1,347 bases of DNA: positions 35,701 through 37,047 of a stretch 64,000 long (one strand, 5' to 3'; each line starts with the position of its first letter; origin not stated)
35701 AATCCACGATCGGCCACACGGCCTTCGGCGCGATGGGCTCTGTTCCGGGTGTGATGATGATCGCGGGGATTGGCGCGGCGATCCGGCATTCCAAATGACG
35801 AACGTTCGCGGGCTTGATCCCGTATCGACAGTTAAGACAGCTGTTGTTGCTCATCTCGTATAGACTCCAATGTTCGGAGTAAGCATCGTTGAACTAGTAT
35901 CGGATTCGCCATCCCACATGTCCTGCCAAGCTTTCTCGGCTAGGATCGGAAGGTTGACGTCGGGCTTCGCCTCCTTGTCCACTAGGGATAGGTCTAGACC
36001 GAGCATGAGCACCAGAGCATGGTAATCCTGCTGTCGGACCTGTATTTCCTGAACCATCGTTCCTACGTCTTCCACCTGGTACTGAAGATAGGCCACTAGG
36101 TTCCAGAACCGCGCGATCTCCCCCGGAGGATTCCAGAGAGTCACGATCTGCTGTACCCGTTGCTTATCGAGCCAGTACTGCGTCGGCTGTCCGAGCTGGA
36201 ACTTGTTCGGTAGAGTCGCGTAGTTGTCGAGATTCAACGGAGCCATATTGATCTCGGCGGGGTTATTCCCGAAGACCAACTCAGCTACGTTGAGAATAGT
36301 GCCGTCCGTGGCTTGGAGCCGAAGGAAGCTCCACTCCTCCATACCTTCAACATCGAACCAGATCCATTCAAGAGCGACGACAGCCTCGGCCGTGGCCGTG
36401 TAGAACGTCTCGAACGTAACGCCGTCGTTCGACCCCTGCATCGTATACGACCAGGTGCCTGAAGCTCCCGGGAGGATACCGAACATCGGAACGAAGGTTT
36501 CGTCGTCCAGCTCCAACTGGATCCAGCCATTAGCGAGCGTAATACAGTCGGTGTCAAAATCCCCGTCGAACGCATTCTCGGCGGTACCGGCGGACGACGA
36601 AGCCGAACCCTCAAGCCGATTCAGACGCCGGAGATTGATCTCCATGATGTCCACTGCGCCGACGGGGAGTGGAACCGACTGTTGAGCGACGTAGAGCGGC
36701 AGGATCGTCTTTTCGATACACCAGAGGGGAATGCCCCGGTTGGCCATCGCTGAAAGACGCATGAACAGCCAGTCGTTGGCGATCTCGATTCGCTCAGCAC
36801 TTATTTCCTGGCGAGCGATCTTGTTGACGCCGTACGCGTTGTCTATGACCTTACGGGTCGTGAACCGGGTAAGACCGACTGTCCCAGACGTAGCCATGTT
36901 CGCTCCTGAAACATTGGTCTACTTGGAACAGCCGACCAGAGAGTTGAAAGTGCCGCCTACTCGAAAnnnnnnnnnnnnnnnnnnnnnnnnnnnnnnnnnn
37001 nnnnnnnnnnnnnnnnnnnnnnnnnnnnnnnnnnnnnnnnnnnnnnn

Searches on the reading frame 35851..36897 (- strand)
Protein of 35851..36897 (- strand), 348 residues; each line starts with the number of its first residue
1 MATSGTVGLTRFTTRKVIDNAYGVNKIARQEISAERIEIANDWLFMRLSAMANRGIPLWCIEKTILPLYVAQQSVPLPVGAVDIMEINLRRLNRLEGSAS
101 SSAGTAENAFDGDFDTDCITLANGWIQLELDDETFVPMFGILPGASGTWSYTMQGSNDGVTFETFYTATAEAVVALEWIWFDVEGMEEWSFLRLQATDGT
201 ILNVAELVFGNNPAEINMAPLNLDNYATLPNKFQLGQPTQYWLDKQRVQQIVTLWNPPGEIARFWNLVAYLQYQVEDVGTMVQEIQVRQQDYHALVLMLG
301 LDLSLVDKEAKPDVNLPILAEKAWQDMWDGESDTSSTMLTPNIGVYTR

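Call 81: search_protein_families(library=pfam, proteins=[window:35851-36897:-], max_evalue=0.01)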
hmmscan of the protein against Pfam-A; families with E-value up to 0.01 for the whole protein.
window:35851-36897:- (348 aa): 1 family
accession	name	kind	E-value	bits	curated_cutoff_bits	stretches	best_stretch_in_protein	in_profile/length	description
PF00754.31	F5_F8_type_C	-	7.3e-06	26.6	28.2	1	99-206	4-126/127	F5/8 type C domain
